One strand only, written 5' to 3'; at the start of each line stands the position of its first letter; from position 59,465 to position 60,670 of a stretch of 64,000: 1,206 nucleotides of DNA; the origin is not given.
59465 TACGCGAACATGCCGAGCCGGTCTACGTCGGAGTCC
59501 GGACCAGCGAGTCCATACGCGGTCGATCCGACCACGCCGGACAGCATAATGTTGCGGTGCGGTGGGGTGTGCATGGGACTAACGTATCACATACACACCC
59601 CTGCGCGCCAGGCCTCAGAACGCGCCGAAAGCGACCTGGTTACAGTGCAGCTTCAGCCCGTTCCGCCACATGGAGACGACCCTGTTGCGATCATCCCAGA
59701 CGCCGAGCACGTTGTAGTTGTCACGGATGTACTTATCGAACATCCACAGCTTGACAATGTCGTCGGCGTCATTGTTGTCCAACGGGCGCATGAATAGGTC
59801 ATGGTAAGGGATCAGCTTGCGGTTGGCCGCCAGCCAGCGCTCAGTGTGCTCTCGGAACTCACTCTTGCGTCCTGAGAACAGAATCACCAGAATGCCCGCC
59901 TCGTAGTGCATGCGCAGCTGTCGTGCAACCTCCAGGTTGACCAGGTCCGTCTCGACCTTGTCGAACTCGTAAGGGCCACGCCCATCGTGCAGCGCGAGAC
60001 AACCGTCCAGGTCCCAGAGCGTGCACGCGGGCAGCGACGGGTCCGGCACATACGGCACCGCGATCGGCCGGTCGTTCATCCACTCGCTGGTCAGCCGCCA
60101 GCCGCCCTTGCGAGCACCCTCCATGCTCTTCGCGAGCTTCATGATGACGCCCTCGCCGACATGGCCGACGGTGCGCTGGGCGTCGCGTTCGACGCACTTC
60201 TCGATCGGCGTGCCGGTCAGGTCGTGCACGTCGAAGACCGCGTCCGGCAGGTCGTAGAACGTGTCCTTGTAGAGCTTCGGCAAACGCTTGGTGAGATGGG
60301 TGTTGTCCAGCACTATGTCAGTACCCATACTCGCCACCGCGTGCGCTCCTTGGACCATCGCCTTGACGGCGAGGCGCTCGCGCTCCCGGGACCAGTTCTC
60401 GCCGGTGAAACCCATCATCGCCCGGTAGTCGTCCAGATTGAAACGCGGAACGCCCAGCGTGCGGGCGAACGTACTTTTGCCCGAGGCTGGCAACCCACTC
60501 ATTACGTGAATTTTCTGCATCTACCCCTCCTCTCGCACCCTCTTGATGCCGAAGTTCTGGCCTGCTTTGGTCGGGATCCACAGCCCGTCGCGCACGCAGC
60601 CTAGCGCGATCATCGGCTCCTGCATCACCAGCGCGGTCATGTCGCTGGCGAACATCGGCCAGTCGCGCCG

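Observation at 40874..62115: Window-wide conserved near-palindromic motif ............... (>=26 copies) acting as a -10-containing promoter element, often between divergent leaderless genes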

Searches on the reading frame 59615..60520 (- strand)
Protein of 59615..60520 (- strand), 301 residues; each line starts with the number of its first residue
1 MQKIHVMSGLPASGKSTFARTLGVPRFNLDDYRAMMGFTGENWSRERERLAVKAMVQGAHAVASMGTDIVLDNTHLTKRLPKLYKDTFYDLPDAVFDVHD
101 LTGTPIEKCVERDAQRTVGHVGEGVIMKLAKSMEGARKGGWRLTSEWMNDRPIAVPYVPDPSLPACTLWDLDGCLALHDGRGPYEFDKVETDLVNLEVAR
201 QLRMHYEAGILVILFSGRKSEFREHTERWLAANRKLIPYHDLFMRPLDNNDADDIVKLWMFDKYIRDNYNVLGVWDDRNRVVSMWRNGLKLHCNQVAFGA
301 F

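Call 9: search_protein_families(library=pfam, proteins=[window:59615-60520:-])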
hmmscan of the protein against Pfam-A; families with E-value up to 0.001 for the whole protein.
window:59615-60520:- (301 aa): 2 families
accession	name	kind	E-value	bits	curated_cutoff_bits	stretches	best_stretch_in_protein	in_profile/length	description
PF25109.1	HAD_PNKP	-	2.7e-38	131.8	27.6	1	164-301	1-143/143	Polynucleotide kinase PNKP phosphatase domain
PF13671.12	AAA_33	-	3.6e-10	40.8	27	1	5-134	2-141/143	AAA domain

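Call 10: search_dna_similar(query=window:59615-60520:-, collection=phages, mode=protein, max_rows=20)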
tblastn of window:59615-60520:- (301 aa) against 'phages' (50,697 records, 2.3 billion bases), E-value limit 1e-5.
Records with a match: 2121; places in all: 2121; records where one place covers at least 80% of the query: 2062.
Best place of each record, by identity: <60% 2121.
By first word of the organism name: Escherichia 632; Mycobacterium 299; Klebsiella 285; Streptomyces 114; Shigella 83; Aeromonas 77; Acinetobacter 69; Enterobacter 56; Enterobacteria 48; Vibrio 40; and 54 more.
By host as written in the record: Escherichia coli 269; Mycobacterium smegmatis mc2 155 210; - 173; Klebsiella pneumoniae 94; Mycobacterium smegmatis mc#155 48; Streptomyces griseus ATCC 10137 45; Streptomyces lividans JI 1326 29; Escherichia coli B 28; and 458 more.
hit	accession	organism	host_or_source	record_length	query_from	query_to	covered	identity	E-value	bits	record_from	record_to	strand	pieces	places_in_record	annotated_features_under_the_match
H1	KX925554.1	Streptomyces phage BRock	Streptomyces sp. 5a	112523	1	301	100%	38.4%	4e-49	180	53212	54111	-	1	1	polynucleotide kinase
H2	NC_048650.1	Streptomyces phage BRock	Streptomyces sp. 5a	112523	1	301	100%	38.4%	4e-49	180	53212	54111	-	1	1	polynucleotide kinase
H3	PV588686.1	Streptomyces phage pSt2308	Streptomyces turgidiscabies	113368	4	301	99%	37.9%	5e-43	162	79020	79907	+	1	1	polynucleotide kinase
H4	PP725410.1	Streptomyces phage GiJojo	Streptomyces mirabilis NRRL B-2400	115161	6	301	98%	37.9%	1e-42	162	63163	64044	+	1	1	107: polynucleotide kinase | 108: hypothetical protein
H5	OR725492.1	Streptomyces phage Alone3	Streptomyces lividans JI 1326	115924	4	301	99%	37.4%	2e-42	161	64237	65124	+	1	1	120: polynucleotide kinase | 119: hypothetical protein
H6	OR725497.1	Streptomyces phage LuckySocke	Streptomyces lividans JI 1326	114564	4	301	99%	37.4%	3e-42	160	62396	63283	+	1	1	116: polynucleotide kinase | 115: hypothetical protein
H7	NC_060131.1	Gordonia phage Neville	Gordonia terrae 3612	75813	1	301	100%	35.7%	2e-37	147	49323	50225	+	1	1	78: polynucleotide kinase | 77: hypothetical protein | 79: hypothetical protein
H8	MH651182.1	Gordonia phage Neville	Gordonia terrae 3612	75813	1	301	100%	35.7%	2e-37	147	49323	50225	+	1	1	78: polynucleotide kinase | 77: hypothetical protein | 79: hypothetical protein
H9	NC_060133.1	Gordonia phage Rabbitrun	Gordonia Terrae CAG3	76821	7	301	98%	36.4%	1e-35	141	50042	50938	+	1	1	82: polynucleotide kinase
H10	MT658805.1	Gordonia phage Rabbitrun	Gordonia Terrae CAG3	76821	7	301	98%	36.4%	1e-35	141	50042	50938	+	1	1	82: polynucleotide kinase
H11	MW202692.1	Caudoviricetes sp.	Manatee Spring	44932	3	301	99%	35.8%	9e-36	141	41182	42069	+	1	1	polynucleotide kinase | ATP-dependent DNA ligase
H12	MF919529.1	Mycobacterium phage Sassay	Mycobacterium smegmatis mc2 155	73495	1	301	100%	35.6%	9e-30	124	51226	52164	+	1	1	polynucleotide kinase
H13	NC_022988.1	Mycobacterium phage Bruin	Mycobacterium smegmatis mc2 155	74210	1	301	100%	35.6%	9e-30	124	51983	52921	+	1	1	85: polynucleotide kinase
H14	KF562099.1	Mycobacterium phage Bruin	Mycobacterium smegmatis mc2 155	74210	1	301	100%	35.6%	9e-30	124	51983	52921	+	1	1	85: polynucleotide kinase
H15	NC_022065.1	Mycobacterium phage Contagion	Mycobacterium smegmatis mc2 155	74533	1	301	100%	35.6%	9e-30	124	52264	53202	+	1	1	84: polynucleotide kinase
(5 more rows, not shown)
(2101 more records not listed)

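Call 18: find_related_loci(query=window:59615-60520:-, collection=viral_contigs, flank=10000)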
Query window:59615-60520:- (301 aa) in viral_contigs; peptide patterns used: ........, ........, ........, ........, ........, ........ (x = any residue, [..] = any of these).
14 stretches matched a pattern; 1 encode a relative of the query (tblastn E <= 1e-3); 1 distinct loci.
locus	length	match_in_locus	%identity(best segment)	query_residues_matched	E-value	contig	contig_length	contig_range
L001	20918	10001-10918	89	1-301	0e+0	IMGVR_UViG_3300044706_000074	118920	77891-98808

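Call 44: find_encoding_contigs(protein=window:59615-60520:-, flank=10000, max_places=4)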
Protein window:59615-60520:- (301 aa): 4 contigs read that carry it; 2 places shown.
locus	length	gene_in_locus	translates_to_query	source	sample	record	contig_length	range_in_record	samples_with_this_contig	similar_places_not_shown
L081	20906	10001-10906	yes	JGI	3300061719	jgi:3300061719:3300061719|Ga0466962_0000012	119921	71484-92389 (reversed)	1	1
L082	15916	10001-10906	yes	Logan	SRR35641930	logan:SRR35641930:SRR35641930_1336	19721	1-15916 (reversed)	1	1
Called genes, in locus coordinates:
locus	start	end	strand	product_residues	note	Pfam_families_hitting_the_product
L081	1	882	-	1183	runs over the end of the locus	PF04860:Phage_portal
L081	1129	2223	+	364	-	PF21189:PHA02142, PF09414:RNA_ligase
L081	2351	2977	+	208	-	-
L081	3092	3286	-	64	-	-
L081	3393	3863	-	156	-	PF01381:HTH_3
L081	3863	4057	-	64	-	-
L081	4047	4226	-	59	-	-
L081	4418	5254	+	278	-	-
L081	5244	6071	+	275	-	PF04446:Thg1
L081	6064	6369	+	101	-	-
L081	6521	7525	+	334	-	PF01145:Band_7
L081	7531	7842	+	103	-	-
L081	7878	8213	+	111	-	-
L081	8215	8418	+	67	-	PF12728:HTH_17, PF13411:MerR_1 (weak), PF00376:MerR (weak)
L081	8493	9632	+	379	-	PF09511:RNA_lig_T4_1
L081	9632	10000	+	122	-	-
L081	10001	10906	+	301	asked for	PF13671:AAA_33, PF25109:HAD_PNKP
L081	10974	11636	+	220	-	PF10127:RlaP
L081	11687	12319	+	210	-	-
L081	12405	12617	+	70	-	-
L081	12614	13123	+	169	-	-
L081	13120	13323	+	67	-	-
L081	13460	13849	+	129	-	-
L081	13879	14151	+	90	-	-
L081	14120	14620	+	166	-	-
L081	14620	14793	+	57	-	-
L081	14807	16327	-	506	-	-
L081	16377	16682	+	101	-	-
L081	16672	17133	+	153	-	-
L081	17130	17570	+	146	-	-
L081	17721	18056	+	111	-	-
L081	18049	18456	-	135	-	-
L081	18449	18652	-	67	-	-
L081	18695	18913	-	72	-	-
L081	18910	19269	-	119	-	-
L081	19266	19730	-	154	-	-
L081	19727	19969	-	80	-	PF25708:Phage_T7_Gp5_9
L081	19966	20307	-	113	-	-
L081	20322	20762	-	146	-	-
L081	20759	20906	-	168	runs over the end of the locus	-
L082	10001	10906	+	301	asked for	PF13671:AAA_33, PF25109:HAD_PNKP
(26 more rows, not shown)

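Call 49: find_related_loci(query=L081:1-882:-, collection=viral_contigs, flank=10000)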
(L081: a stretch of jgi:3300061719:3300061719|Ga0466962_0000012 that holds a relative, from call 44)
Query L081:1-882:- (294 aa) in viral_contigs; peptide patterns used: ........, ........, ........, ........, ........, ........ (x = any residue, [..] = any of these).
108 stretches matched a pattern; 104 encode a relative of the query (tblastn E <= 1e-3); the best 80 are kept; 79 distinct loci.
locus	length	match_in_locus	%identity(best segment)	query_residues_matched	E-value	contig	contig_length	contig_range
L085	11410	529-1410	95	1-294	0e+0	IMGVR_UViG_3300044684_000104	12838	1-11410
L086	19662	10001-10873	86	3-294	2e-173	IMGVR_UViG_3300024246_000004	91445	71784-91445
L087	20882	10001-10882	100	1-294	0e+0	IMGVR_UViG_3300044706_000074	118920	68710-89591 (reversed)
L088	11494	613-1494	54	3-294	2e-95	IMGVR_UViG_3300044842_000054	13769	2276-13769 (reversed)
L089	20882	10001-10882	53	3-294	1e-94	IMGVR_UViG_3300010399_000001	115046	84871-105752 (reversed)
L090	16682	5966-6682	60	55-294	8e-90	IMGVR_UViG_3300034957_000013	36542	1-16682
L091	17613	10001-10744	35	19-271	5e-39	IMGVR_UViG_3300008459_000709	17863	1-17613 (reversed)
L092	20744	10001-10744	35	19-271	6e-39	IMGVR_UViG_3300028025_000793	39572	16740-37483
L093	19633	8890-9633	35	19-271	2e-38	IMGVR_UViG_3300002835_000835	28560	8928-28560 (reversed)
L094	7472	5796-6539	34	19-271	2e-38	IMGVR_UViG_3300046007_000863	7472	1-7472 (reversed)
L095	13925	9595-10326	36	23-271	2e-38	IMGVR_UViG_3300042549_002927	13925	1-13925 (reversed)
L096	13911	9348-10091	35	19-271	2e-38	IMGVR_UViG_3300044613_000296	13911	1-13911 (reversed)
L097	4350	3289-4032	35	19-271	3e-38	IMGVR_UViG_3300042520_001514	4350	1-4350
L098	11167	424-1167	35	19-271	2e-38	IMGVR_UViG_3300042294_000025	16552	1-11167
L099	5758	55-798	35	19-271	2e-38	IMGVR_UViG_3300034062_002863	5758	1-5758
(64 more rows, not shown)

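Call 54: find_related_loci(query=L081:1-882:-, collection=genome_contigs, flank=10000)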
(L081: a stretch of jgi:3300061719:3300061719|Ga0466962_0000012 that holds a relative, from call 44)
Query L081:1-882:- (294 aa) in genome_contigs; peptide patterns used: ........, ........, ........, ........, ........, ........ (x = any residue, [..] = any of these).
165 stretches matched a pattern; 1 encode a relative of the query (tblastn E <= 1e-3); 1 distinct loci.
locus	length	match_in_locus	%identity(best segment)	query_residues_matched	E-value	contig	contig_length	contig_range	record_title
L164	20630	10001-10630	31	28-254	7e-17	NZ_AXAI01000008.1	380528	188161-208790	Bradyrhizobium sp. Tv2a-2 A3AIDRAFT_scaffold_7.8_C, whole genome shotgun sequence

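Call 58: search_protein_families(library=phrogs, max_evalue=0.01, proteins=[L081:3393-3863:-, L081:8215-8418:+, L081:3863-4057:-, L081:4047-4226:-, L081:4418-5254:+])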
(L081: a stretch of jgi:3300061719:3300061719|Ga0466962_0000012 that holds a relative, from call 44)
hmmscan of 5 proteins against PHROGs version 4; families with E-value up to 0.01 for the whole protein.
L081:3393-3863:- (156 aa): 7 families
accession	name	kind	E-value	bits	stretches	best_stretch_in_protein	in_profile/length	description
phrog_1373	-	transcription regulation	0.00012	23.1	1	19-68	66-116/166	transcriptional regulator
phrog_7241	-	transcription regulation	0.00017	22.6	1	24-68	69-114/122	transcriptional regulator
phrog_4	-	transcription regulation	0.00037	20.6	1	22-68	142-185/400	transcriptional repressor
phrog_3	-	transcription regulation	0.00052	20.9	1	22-73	94-148/430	transcriptional repressor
phrog_8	-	transcription regulation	0.00057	20.4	1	22-79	82-144/346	transcriptional regulator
phrog_2104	-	unknown function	0.0019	19.4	1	8-54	31-77/103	-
phrog_2439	-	transcription regulation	0.0034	17.3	1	18-68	9-60/367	transcriptional regulator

L081:8215-8418:+ (67 aa): 10 families
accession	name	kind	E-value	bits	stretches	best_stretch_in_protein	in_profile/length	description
phrog_66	-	integration and excision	6.8e-10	40.2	1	3-58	92-147/412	excisionase and transcriptional regulator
phrog_10045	-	DNA, RNA and nucleotide metabolism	4.8e-06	27.3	1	3-52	19-68/74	HTH DNA binding protein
phrog_6401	-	DNA, RNA and nucleotide metabolism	1.1e-05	26.3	1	3-47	8-52/64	DNA binding protein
phrog_2474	-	transcription regulation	9e-05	23.4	1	3-50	47-95/118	MerR-like transcriptional regulator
phrog_57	-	head and packaging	0.00014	22.7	1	5-52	13-60/199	terminase small subunit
phrog_2907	-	integration and excision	0.00018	22.9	1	3-50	5-56/117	excisionase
phrog_6620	-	integration and excision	0.00028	21.5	1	5-53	2-51/201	transposase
phrog_11671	-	unknown function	0.0011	20.1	1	4-49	7-53/146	-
phrog_597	-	DNA, RNA and nucleotide metabolism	0.0022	19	1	1-33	109-142/200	DNA binding protein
phrog_1969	-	unknown function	0.0051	18.1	1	4-50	61-109/116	-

L081:3863-4057:- (64 aa): 1 family
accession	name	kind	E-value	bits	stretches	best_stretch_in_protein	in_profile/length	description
phrog_17604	-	unknown function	0.0094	17.2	1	6-53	20-66/92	-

L081:4047-4226:- (59 aa): 1 family
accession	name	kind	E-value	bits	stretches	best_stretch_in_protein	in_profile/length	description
phrog_9855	-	unknown function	0.0003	22.2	1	9-43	10-44/65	-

L081:4418-5254:+ (278 aa): 0 families

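Call 73: find_homologous_proteins(query=L081:3393-3863:-, max_evalue=0.001)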
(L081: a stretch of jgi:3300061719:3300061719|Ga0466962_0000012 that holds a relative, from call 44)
Query L081:3393-3863:- (156 aa): 10 proteins with E <= 0.001 among 186 candidates.
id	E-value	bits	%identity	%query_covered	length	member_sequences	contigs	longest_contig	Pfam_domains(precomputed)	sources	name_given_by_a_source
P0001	4.0e-97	340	94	100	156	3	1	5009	PF01381.29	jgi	jgi:transcriptional regulator with XRE-family HTH domain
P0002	1.1e-70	254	75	99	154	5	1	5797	PF01381.29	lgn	-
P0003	1.6e-69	251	70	100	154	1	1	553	PF01381.29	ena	-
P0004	3.1e-64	233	66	99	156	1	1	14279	PF13560.13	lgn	-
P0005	3.9e-64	233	65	99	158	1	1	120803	-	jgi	jgi:transcriptional regulator with XRE-family HTH domain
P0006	1.0e-61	225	65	99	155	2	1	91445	-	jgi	-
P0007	1.3e-60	222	65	97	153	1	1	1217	-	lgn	-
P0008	8.1e-58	213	61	97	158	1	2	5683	-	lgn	-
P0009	5.4e-56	207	61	99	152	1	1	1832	-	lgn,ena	-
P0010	1.6e-55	205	56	100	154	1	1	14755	-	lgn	-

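Call 75: find_encoding_contigs(protein=P0005, flank=10000, max_places=1)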
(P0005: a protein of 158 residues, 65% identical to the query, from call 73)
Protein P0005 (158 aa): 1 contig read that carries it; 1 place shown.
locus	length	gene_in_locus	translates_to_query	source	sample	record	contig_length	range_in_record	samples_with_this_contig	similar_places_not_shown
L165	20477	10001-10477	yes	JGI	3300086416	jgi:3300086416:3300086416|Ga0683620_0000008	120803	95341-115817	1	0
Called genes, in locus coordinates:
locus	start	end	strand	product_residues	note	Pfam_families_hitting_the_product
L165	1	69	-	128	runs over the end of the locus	-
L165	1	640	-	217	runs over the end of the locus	-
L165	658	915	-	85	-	-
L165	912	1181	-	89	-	-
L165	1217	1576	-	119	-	-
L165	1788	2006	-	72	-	-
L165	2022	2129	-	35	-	-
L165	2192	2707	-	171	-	-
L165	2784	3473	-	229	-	PF10127:RlaP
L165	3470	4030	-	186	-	-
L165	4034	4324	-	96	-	-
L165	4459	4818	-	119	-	PF00453:Ribosomal_L20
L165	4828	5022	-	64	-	PF01632:Ribosomal_L35p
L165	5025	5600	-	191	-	PF05198:IF3_N, PF00707:IF3_C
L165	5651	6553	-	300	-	PF13671:AAA_33, PF25109:HAD_PNKP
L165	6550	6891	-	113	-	-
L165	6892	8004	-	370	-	PF09511:RNA_lig_T4_1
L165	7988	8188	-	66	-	PF12728:HTH_17, PF13411:MerR_1, PF00376:MerR (weak)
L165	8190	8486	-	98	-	-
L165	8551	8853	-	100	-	-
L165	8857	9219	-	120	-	-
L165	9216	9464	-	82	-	-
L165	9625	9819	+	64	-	-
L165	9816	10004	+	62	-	-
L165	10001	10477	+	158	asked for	-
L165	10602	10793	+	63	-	-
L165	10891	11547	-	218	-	-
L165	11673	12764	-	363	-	PF21189:PHA02142, PF09414:RNA_ligase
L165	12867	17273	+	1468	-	PF04860:Phage_portal, PF13403:Hint_2 (weak), PF14528:LAGLIDADG_3 (faint)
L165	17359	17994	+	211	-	PF13392:HNH_3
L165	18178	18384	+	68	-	-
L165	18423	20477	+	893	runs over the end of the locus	-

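Call 76: find_encoding_contigs(protein=P0010, flank=10000, max_places=1)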
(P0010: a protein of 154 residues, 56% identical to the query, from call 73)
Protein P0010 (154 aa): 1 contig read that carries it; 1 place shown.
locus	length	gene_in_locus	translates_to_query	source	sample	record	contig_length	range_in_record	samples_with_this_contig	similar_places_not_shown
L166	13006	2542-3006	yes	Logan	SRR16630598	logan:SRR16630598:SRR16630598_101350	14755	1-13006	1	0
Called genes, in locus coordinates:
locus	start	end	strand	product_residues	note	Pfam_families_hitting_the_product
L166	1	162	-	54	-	?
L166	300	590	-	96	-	-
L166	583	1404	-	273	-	PF04446:Thg1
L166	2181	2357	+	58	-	-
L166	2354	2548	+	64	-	-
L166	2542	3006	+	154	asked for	-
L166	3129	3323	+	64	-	-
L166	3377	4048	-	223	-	-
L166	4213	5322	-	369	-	PF21189:PHA02142, PF09414:RNA_ligase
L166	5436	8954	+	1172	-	PF04860:Phage_portal, PF02195:ParB_N (weak)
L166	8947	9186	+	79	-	-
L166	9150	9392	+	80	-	-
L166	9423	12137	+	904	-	-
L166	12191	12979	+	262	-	-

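Call 77: find_encoding_contigs(protein=P0004, flank=10000, max_places=1)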
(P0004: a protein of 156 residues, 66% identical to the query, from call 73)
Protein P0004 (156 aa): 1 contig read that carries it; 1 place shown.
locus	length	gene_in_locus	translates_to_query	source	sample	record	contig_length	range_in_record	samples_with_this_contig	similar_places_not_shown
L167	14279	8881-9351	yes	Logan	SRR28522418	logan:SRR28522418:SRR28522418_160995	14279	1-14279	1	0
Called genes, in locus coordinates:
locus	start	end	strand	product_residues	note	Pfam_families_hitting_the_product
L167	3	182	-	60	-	?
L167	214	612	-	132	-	-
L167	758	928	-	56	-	-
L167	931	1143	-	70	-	-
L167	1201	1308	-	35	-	-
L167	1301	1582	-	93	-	-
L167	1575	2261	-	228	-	PF10127:RlaP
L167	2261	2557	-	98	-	-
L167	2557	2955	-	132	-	-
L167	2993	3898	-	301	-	PF13671:AAA_33, PF25109:HAD_PNKP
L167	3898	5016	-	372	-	PF09511:RNA_lig_T4_1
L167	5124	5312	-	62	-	PF12728:HTH_17, PF13411:MerR_1 (weak), PF00376:MerR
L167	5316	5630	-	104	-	-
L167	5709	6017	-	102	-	-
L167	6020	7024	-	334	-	PF01145:Band_7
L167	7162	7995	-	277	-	PF04446:Thg1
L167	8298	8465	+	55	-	-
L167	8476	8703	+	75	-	-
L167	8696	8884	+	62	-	-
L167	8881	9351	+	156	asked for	PF13560:HTH_31 (faint)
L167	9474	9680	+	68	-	-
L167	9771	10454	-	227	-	-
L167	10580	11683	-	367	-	PF21189:PHA02142, PF09414:RNA_ligase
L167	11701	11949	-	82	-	-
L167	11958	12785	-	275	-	PF00149:Metallophos (weak)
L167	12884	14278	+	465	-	?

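Call 86: find_related_loci(query=L087:19875-20843:+, collection=viral_contigs, flank=10000)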
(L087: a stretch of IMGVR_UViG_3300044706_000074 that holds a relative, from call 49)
Query L087:19875-20843:+ (322 aa) in viral_contigs; peptide patterns used: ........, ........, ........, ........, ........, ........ (x = any residue, [..] = any of these).
11 stretches matched a pattern; 6 encode a relative of the query (tblastn E <= 1e-3); 6 distinct loci.
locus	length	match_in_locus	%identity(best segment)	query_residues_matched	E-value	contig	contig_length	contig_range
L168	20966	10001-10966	100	1-322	0e+0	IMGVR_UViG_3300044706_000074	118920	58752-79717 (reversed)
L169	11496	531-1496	86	1-322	0e+0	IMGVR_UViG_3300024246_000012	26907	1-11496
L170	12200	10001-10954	73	5-322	1e-160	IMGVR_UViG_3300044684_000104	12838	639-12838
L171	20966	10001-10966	62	1-322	6e-138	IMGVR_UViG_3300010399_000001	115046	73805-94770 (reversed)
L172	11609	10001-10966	62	1-322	3e-125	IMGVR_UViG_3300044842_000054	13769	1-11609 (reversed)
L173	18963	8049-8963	51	13-321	3e-102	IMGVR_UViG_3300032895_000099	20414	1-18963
